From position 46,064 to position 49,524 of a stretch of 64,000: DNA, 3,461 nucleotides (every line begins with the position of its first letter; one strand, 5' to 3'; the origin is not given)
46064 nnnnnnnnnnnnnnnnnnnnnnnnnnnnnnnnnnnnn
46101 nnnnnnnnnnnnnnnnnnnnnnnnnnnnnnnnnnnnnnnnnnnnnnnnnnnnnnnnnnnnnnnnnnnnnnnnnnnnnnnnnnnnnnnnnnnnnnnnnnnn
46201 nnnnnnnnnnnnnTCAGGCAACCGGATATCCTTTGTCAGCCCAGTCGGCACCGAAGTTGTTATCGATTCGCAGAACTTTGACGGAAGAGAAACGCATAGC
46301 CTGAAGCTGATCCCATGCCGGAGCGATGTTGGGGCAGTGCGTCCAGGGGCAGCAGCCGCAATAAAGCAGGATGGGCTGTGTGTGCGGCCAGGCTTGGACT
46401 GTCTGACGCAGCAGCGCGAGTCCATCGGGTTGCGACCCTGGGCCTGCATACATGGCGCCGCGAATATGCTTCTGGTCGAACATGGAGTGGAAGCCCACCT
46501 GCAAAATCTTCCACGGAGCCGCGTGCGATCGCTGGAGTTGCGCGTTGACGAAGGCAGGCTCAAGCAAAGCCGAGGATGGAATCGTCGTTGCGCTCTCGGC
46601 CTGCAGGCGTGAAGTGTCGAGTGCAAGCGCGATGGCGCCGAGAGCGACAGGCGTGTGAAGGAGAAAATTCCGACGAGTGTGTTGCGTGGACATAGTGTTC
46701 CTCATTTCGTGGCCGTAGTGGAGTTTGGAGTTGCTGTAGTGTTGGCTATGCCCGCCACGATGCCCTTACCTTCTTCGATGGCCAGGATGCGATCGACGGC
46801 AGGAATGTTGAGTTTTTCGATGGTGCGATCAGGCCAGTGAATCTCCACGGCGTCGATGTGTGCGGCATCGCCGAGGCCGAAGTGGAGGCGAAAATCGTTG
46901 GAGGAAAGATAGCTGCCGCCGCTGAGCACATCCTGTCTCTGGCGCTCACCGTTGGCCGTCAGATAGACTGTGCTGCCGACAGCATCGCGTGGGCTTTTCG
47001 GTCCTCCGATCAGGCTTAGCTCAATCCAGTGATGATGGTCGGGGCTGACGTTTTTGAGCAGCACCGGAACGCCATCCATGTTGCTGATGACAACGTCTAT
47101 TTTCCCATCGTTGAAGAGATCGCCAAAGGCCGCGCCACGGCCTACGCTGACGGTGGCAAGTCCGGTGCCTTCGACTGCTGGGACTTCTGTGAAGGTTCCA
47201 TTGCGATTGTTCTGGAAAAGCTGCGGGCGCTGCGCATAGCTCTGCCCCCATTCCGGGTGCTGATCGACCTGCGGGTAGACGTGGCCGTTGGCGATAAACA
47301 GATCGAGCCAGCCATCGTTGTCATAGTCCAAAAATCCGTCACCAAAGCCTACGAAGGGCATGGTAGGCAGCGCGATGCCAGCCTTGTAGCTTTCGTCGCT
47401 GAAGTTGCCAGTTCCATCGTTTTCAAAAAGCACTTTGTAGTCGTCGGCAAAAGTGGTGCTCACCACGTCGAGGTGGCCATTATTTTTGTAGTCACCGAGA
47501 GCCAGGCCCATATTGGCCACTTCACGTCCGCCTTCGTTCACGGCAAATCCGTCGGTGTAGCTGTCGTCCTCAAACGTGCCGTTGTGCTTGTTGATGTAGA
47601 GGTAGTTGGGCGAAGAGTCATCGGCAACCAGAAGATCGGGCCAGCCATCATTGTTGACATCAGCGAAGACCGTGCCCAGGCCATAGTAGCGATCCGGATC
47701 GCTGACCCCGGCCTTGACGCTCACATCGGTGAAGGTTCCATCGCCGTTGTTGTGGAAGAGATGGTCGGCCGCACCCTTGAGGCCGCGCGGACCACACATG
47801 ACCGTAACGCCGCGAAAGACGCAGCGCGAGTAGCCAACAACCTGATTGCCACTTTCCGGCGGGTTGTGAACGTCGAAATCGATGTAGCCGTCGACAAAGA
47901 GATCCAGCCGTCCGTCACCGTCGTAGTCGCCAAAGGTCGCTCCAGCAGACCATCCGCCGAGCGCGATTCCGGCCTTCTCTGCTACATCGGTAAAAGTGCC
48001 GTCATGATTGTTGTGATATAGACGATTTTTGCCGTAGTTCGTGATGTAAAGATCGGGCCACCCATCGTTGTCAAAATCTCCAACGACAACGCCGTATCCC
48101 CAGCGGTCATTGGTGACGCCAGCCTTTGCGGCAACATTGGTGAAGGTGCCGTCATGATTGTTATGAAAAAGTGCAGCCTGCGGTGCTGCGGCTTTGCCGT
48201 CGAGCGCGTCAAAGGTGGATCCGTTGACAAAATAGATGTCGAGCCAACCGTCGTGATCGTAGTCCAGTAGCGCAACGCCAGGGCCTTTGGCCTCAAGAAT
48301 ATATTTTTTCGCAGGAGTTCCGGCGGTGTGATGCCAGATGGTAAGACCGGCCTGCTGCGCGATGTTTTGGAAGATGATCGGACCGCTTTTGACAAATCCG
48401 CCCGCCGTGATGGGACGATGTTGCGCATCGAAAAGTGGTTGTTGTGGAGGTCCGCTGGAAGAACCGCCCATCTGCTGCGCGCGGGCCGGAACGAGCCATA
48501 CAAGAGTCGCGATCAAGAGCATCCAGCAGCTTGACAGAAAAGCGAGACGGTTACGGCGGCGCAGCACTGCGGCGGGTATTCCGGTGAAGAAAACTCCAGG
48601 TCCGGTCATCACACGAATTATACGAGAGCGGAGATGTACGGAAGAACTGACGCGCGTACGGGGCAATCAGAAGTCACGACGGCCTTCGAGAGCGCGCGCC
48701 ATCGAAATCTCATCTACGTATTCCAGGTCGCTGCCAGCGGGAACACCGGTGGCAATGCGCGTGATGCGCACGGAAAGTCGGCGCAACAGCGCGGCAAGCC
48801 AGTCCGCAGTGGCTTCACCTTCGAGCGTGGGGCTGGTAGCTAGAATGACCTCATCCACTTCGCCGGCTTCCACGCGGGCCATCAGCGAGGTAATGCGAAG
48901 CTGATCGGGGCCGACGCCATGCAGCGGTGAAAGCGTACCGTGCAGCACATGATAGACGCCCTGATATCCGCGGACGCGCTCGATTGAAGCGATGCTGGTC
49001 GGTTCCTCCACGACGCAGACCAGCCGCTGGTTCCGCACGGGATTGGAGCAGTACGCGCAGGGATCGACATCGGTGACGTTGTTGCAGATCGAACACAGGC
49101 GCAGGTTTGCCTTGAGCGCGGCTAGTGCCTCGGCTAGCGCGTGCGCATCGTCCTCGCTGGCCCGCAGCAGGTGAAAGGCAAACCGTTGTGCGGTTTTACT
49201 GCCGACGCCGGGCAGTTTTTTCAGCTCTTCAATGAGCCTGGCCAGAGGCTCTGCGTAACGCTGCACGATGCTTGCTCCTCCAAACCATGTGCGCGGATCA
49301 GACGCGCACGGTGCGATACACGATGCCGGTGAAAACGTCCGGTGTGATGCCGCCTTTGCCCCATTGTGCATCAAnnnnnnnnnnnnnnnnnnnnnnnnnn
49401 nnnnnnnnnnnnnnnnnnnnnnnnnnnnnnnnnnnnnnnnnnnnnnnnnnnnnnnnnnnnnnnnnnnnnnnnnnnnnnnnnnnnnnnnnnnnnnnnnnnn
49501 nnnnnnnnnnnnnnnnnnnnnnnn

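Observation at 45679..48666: CRTAC1 - Tat rhodanese (CGCCP..CPN) - Tat TlpA: a coupled extracytoplasmic thiol/sulfur module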

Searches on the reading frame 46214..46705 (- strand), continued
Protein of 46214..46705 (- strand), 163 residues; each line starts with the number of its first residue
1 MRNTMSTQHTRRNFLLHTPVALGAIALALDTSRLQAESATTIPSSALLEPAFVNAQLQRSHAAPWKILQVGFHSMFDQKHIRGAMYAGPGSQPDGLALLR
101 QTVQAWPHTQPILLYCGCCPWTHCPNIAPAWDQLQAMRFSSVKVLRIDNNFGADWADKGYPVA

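Call 65: search_protein_families(library=pfam, alignment_id=A2, max_evalue=0.00001)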
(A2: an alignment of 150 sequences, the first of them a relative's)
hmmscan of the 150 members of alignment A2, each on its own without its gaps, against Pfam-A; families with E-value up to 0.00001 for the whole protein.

A. member 1, L002:4007-5980:+ (657 aa): 3 families
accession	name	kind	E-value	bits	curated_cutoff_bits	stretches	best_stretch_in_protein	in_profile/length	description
PF13517.12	FG-GAP_3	-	6e-58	193.8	26.9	6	188-249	1-61/61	FG-GAP-like repeat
PF07593.17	UnbV_ASPIC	-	1.9e-18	66.5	23.4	1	553-620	1-68/68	ASPIC and UnbV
PF01839.29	FG-GAP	-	1.7e-11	44.1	22.1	1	180-205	1-26/37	FG-GAP repeat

B. families by the number of members that match (of 150 scanned): 128 families (the first 25 are shown)
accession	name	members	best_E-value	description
PF02321.23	OEP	11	9.2e-67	Outer membrane efflux protein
PF02566.24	OsmC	9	3.2e-18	OsmC-like protein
PF01087.27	GalP_UDP_transf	4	2.6e-61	Galactose-1-phosphate uridyl transferase, N-terminal domain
PF02744.22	GalP_UDP_tr_C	3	4.2e-56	Galactose-1-phosphate uridyl transferase, C-terminal domain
PF16576.10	HlyD_D23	3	2.8e-27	Barrel-sandwich domain of CusB or HlyD membrane-fusion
PF13437.12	HlyD_3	3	2.5e-22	HlyD family secretion protein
PF13431.12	TPR_17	3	1.2e-19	Tetratricopeptide repeat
PF14559.12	TPR_19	3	3.8e-15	Tetratricopeptide repeat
PF07719.23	TPR_2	3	1.3e-13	Tetratricopeptide repeat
PF00515.34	TPR_1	3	7.9e-12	Tetratricopeptide repeat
PF13181.12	TPR_8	3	1e-11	Tetratricopeptide repeat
PF13428.12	TPR_14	3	2.8e-09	Tetratricopeptide repeat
PF03150.19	CCP_MauG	2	2.6e-62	Di-haem cytochrome c peroxidase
PF00106.31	adh_short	2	4.2e-56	short chain dehydrogenase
PF13561.12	adh_short_C2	2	6.9e-55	Enoyl-(Acyl carrier protein) reductase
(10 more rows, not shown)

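Call 70: find_encoding_contigs(protein=P0353, flank=5000, max_places=2)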
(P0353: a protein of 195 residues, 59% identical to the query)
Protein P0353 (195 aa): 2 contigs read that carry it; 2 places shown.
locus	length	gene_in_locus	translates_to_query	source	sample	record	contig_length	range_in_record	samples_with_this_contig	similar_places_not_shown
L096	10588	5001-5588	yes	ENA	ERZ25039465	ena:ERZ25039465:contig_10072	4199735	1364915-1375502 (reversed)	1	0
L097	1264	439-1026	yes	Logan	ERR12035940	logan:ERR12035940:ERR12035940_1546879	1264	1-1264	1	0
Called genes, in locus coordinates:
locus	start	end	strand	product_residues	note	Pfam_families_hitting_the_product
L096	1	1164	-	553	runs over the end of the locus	-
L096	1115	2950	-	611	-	-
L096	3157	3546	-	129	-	PF01850:PIN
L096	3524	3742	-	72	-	PF04014:MazE_antitoxin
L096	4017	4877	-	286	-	PF00106:adh_short, PF08659:KR, PF13561:adh_short_C2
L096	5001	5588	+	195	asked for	PF13442:Cytochrome_CBB3, PF00034:Cytochrom_C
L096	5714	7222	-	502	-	PF04966:OprB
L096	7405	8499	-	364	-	PF08240:ADH_N, PF00107:ADH_zinc_N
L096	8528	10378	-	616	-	PF05960:DUF885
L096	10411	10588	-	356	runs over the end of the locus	PF02738:MoCoBD_1, PF20256:MoCoBD_2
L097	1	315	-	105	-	?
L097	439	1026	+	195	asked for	PF13442:Cytochrome_CBB3, PF00034:Cytochrom_C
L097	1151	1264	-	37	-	?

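Call 71: find_encoding_contigs(protein=P0339, flank=5000, max_places=2)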
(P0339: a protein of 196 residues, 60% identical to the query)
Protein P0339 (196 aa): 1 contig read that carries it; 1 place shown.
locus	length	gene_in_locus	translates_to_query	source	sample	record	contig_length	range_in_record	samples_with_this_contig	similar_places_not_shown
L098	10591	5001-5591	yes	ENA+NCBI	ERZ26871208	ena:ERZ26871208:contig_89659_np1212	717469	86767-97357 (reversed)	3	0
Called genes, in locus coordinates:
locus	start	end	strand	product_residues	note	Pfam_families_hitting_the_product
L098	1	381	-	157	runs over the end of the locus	PF05198:IF3_N, PF00707:IF3_C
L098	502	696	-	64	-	-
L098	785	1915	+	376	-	PF01070:FMN_dh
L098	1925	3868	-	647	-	PF02824:TGS, PF07973:tRNA_SAD, PF00587:tRNA-synt_2b, PF03129:HGTP_anticodon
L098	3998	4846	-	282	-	PF00106:adh_short, PF08659:KR, PF13561:adh_short_C2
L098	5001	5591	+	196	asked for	PF00034:Cytochrom_C, PF13442:Cytochrome_CBB3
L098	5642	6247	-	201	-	-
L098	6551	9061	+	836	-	PF07676:PD40 (faint)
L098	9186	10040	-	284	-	-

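Call 72: find_encoding_contigs(protein=P0259, flank=4000, max_places=3)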
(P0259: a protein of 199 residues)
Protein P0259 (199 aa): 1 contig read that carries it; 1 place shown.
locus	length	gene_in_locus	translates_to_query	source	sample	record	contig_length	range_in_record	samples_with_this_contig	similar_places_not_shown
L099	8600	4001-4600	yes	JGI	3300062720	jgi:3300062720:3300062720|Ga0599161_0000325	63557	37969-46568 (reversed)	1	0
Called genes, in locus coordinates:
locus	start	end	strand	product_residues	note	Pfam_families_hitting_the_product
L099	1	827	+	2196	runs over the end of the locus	PF27051:TamB_N (weak), PF04357:TamB, PF07244:POTRA, PF01103:Omp85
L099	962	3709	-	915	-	PF13620:CarboxypepD_reg, PF13715:CarbopepD_reg_2 (weak), PF17210:SdrD_B, PF17802:SpaA (faint), PF22904:NOMO1-like_2nd (faint), PF01433:Peptidase_M1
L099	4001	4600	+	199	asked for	-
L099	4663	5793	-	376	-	PF00561:Abhydrolase_1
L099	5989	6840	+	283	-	PF13714:PEP_mutase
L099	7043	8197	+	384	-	PF00296:Bac_luciferase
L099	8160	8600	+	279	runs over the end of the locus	PF00561:Abhydrolase_1, PF00975:Thioesterase (weak), PF12697:Abhydrolase_6, PF12146:Hydrolase_4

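Call 73: find_encoding_contigs(protein=P0265, flank=4000, max_places=3)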
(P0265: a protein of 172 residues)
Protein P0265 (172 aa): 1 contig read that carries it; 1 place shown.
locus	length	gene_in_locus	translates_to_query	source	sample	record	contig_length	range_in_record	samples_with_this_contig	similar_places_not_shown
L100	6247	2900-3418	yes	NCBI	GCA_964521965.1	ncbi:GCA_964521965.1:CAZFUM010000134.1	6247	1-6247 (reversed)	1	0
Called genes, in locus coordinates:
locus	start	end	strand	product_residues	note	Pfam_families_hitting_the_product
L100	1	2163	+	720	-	?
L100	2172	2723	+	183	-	PF10604:Polyketide_cyc2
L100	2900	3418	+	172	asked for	-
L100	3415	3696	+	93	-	PF09905:VF530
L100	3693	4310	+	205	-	PF13649:Methyltransf_25 (weak)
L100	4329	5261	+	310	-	PF01300:Sua5_yciO_yrdC, PF03481:Sua5_C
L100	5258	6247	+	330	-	?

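Call 75: find_related_loci(query=A3, collection=genome_contigs, flank=3000)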
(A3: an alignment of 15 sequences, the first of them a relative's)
Query A3 (199 aa) in genome_contigs; peptide patterns used: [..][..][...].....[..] (x = any residue, [..] = any of these).
600 stretches matched a pattern (row limit reached: there are more); 598 encode a relative of the query (tblastn E <= 1e-3); the best 80 are kept; 80 distinct loci.
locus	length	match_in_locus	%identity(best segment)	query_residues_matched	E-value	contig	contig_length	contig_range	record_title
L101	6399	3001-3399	48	52-196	2e-43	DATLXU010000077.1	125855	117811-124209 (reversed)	MAG TPA_asm: Blastocatellia bacterium isolate SMAG_U13254 k141_455008, whole genome shotgun sequence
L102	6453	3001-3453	44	38-196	8e-41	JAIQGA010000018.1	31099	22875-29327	MAG: Terriglobia bacterium isolate SRVP_29 SRVP18_hole-7m-from-trench_1_20cm_scaffold_798, whole genome shotgun sequence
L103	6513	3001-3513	39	17-196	2e-40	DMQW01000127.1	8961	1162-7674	MAG TPA_asm: Limisphaerales bacterium isolate UBA11358 contig_15334, whole genome shotgun sequence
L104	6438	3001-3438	46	47-198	7e-39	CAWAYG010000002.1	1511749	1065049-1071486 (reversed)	MAG: uncultured Acidobacteriota bacterium isolate MFD06092.bin.1.228 genome assembly, contig: contig_11649, whole genome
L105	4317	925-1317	49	60-197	9e-39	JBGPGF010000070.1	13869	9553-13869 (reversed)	MAG: Terriglobia bacterium isolate OBJ_0618_7090110_49 k141_11643389_length_13869_cov_105.9964, whole genome shotgun seq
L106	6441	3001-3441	46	46-198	2e-38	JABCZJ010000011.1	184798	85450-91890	MAG: Acidobacteria bacterium isolate Inc-BW-C-12-M_MAG20 Ga0210394_10000128, whole genome shotgun sequence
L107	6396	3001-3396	45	57-196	2e-37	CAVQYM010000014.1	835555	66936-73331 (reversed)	MAG: uncultured Acidobacteriota bacterium isolate MFD03726.bin.2.19 genome assembly, contig: contig_12770, whole genome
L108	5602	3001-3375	47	62-196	3e-37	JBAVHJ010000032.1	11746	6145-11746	MAG: Terriglobia bacterium isolate MFD05911_ilm_asm_bin3 k127_154068, whole genome shotgun sequence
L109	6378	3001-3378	46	63-196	3e-37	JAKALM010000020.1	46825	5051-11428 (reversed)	MAG: Bacteroidetes bacterium isolate WY5.bin127 NODE_1069_length_46825_cov_20.409546, whole genome shotgun sequence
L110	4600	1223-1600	48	61-194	4e-37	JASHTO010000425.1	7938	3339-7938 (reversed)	MAG: Terriglobia bacterium isolate JOPF155 JOPF_AWAY_contig_843732, whole genome shotgun sequence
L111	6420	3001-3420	46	53-199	5e-37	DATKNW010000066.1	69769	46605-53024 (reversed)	MAG TPA_asm: Verrucomicrobiia bacterium isolate SMAG_U14747 k141_2602352, whole genome shotgun sequence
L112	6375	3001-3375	46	64-196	8e-37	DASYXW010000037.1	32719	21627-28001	MAG TPA_asm: Terriglobia bacterium isolate SMAG_U6318 k141_517119, whole genome shotgun sequence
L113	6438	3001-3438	43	47-198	3e-36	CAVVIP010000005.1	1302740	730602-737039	MAG: uncultured Acidobacteriota bacterium isolate MFD01633.bin.1.131 genome assembly, contig: contig_6975, whole genome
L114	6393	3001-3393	44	61-198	1e-36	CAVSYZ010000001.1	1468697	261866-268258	MAG: uncultured Acidobacteriota bacterium isolate MFD04463.bin.1.91 genome assembly, contig: contig_14378, whole genome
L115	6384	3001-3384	43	60-196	1e-36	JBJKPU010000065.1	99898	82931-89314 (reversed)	MAG: Terriglobia bacterium isolate Bin_15 S1Ck127_442367_flag_0_multi_16.9968_len_99898, whole genome shotgun sequence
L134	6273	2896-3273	47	64-196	1e-34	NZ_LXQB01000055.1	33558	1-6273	Methylacidiphilum sp. Yel contig_59, whole genome shotgun sequence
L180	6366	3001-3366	44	59-193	2e-32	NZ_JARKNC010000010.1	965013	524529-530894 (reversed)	Daejeonella sp. JGW-45 velvet_auto_105_10, whole genome shotgun sequence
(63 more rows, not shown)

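Call 79: search_protein_families(library=pfam, proteins=[L134:883-2145:-, L134:2172-2681:-, L134:3340-3669:+, L134:4489-6021:-, L180:1081-1923:+, L180:1841-2479:+, L180:2476-2889:+, L180:3378-4577:+, L180:4957-6039:+, L104:4477-6201:+], max_evalue=0.0001)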
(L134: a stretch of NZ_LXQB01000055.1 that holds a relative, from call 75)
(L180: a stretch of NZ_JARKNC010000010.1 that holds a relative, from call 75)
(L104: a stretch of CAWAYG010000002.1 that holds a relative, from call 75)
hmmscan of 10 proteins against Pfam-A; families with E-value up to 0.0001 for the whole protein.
L134:883-2145:- (420 aa): 3 families
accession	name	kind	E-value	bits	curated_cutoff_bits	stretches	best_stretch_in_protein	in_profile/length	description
PF07995.17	GSDH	-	2e-09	37.6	25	1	179-286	113-229/332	Glucose / Sorbosone dehydrogenase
PF23500.1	DUF7133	-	2.6e-09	37.3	27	1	65-204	7-157/385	Domain of unknown function (DUF7133)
PF22807.2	TrAA12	-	1.5e-05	23.9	30.9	0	309-371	274-328/463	TrAA12-like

L134:2172-2681:- (169 aa): 1 family
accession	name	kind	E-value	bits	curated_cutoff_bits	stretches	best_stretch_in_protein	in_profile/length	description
PF01161.25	PBP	-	3e-39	134.9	24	1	36-165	2-135/135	Phosphatidylethanolamine-binding protein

L134:3340-3669:+ (109 aa): 0 families

L134:4489-6021:- (510 aa): 1 family
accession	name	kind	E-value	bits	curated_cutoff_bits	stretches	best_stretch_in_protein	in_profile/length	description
PF00909.26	Ammonium_transp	-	1.3e-112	376.9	23.2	1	88-508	1-399/399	Ammonium Transporter Family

L180:1081-1923:+ (280 aa): 1 family
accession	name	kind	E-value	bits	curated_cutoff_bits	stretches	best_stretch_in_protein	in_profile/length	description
PF00582.32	Usp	-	2e-28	100.1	24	2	5-139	4-140/141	Universal stress protein family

L180:1841-2479:+ (212 aa): 1 family
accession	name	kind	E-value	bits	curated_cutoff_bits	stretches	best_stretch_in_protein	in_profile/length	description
PF04143.19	Sulf_transp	-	8e-17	62.2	27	2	149-199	259-309/310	Sulphur transport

L180:2476-2889:+ (137 aa): 2 families
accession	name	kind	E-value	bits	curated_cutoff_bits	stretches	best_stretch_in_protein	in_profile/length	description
PF04143.19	Sulf_transp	-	4e-14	53.3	27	1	28-128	10-103/310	Sulphur transport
PF20398.3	DUF6691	-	3.1e-10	40.9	27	1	8-132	8-134/142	Family of unknown function (DUF6691)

L180:3378-4577:+ (399 aa): 3 families
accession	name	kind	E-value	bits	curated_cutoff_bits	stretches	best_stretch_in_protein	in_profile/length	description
PF07690.21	MFS_1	-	5.3e-48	164.1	33.4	2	232-393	5-167/347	Major Facilitator Superfamily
PF00083.30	Sugar_tr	-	2.3e-10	40.4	22.3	2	259-372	47-163/452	Sugar (and other) transporter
PF12832.13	MFS_1_like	-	3.9e-07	29.9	25.2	1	247-394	23-171/373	MFS_1 like family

L180:4957-6039:+ (360 aa): 3 families
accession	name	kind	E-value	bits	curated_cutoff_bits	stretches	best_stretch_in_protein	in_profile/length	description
PF00034.26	Cytochrom_C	-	5.5e-14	53.7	21.3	1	228-311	4-88/90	Cytochrome c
PF21342.2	SoxA-TsdA_cyt-c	-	8.6e-14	51.7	27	1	123-201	12-85/88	SoxA/TsdA, cytochrome c domain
PF13442.11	Cytochrome_CBB3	-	1.6e-13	51.2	27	1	224-309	2-68/68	Cytochrome C oxidase, cbb3-type, subunit III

L104:4477-6201:+ (574 aa): 1 family
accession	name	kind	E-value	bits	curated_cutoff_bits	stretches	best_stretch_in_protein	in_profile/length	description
PF01019.26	G_glu_transpept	-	1.8e-154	515.8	27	1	65-564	2-512/512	Gamma-glutamyltranspeptidase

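Call 83: search_protein_families(library=ncbifam, proteins=[P0184, L180:4957-6039:+], max_evalue=0.001)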
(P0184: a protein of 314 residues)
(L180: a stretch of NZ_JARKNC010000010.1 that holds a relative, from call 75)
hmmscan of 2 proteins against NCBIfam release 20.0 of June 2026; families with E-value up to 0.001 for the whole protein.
P0184 (314 aa): 3 families
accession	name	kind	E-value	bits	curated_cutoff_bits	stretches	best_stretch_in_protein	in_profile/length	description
NF011054.0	PRK14486.1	equivalog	2.3e-06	27.3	447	1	66-153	212-288/294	putative bifunctional cbb3-type cytochrome c oxidase subunit II/cytochrome c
NF045930.1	Cytc6PetJCyano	equivalog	0.00033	20.6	135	0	67-84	26-43/110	cytochrome c6 PetJ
TIGR04494.1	c550_PedF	equivalog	0.00035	20.5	122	1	54-152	39-127/133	cytochrome c-550 PedF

L180:4957-6039:+ (360 aa): 7 families
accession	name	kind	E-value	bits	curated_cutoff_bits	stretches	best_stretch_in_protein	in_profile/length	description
TIGR04484.1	thiosulf_SoxA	equivalog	7.2e-11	41.8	110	1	125-203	123-204/212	sulfur oxidation c-type cytochrome SoxA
NF011054.0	PRK14486.1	equivalog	1.3e-08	34.7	447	1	186-312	174-290/294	putative bifunctional cbb3-type cytochrome c oxidase subunit II/cytochrome c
NF050122.1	bc1_QcrC_actin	exception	6.1e-06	25.7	200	1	177-310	96-209/253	cytochrome bc1 complex diheme cytochrome c subunit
NF045773.1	cytochro_C550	exception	7.8e-06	25.8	125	0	226-251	50-75/118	cytochrome c550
TIGR03872.1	cytochrome_MoxG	equivalog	0.00025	21.2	147.8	0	226-263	45-84/133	cytochrome c(L), periplasmic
NF045774.1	cytochro_C551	exception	0.00035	20.5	118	0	222-251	36-65/110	cytochrome c551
TIGR00782.1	ccoP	equivalog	0.00064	19.1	179.95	0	226-251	204-229/285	cytochrome-c oxidase, cbb3-type subunit III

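Call 88: search_protein_families(library=pfam, proteins=[L065:6397-7923:+, L043:5814-7550:-, P0191], max_evalue=0.001)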
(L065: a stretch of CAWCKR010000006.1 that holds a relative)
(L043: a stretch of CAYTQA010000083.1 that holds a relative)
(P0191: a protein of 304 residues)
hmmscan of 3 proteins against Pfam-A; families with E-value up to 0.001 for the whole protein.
L065:6397-7923:+ (508 aa): 5 families
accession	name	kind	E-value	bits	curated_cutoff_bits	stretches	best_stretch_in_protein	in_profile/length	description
PF00578.27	AhpC-TSA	-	1.1e-21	77.5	26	1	36-146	2-118/124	AhpC/TSA family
PF08534.16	Redoxin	-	1.2e-17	64.6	26.6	1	35-123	2-93/148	Redoxin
PF13905.12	Thioredoxin_8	-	7.3e-11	42.7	27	1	59-145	1-90/94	Thioredoxin-like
PF00085.26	Thioredoxin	-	1.7e-06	28.4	23.5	1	60-104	19-62/103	Thioredoxin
PF00255.25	GSHPx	-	9.6e-06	25.6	27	1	42-98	4-59/108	Glutathione peroxidase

L043:5814-7550:- (578 aa): 2 families
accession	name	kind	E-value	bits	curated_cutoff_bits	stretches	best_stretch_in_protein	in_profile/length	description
PF00128.31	Alpha-amylase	-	4.2e-137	458.5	22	1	56-495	2-446/446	Alpha amylase, catalytic domain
PF16657.11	Malt_amylase_C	-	1.1e-05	25.9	27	1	495-571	1-73/75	Maltogenic Amylase, C-terminal domain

P0191 (304 aa): 4 families
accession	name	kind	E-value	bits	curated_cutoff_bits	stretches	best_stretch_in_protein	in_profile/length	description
PF12973.13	Cupin_7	-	6.9e-08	32.7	27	1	40-152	8-103/105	ChrR Cupin-like domain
PF14499.12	DUF4437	-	3.6e-07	30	24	1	37-142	138-236/250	Domain of unknown function (DUF4437)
PF00581.25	Rhodanese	-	1.1e-06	29.5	22.2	1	187-281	2-92/102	Rhodanese-like domain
PF00190.28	Cupin_1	-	5.3e-05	23.3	22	1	71-147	34-110/151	Cupin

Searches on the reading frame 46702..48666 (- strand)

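Call 3: search_protein_families(library=pfam, proteins=[window:46702-48666:-], max_evalue=0.01)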
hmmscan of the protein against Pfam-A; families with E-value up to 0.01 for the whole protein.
window:46702-48666:- (654 aa): 3 families
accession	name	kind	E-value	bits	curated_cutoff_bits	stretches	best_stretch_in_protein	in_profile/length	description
PF13517.12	FG-GAP_3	-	3.4e-56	188.1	26.9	6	197-258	1-61/61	FG-GAP-like repeat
PF07593.17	UnbV_ASPIC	-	1.6e-20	73.1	23.4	1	562-628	1-67/68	ASPIC and UnbV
PF01839.29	FG-GAP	-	6.8e-10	39.1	22.1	1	189-221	1-30/37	FG-GAP repeat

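Call 6: search_protein_families(library=ncbifam, proteins=[window:46702-48666:-], max_evalue=1)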
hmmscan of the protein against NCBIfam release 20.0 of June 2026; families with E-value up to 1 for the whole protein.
window:46702-48666:- (654 aa): 1 family
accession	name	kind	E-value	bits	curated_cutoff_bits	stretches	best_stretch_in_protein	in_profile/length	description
NF047539.1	XAC2610_fam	domain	0.023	15.2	35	1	333-369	2-44/89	XAC2610-related protein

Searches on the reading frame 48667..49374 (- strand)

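Call 3: search_protein_families(library=pfam, proteins=[window:48667-49374:-], max_evalue=0.01)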
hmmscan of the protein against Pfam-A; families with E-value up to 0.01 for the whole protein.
window:48667-49374:- (235 aa): 8 families
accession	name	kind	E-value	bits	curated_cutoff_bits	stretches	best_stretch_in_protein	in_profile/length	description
PF13662.12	Toprim_4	-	1.2e-22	80.4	25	1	118-208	2-85/85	Toprim domain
PF21176.3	RecR_HhH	-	2.8e-18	65.9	27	1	45-86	2-43/45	RecR, helix-hairpin-helix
PF01751.28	Toprim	-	1.3e-11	44.9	23.1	1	119-206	2-95/96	Toprim domain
PF21175.2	RecR_C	-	4.9e-11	42.3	22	1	210-233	1-24/24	RecR, C-terminal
PF02132.21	RecR_ZnF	-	2.8e-07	30.6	22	1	92-111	2-21/21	RecR, Cys4-zinc finger domain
PF00633.29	HHH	-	1.2e-05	25.3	24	1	48-65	10-27/30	Helix-hairpin-helix motif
PF14716.13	HHH_8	-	0.0019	19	30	0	34-65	34-64/73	Helix-hairpin-helix domain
PF14520.12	HHH_5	-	0.0091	16.9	27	0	48-64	34-50/57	Helix-hairpin-helix domain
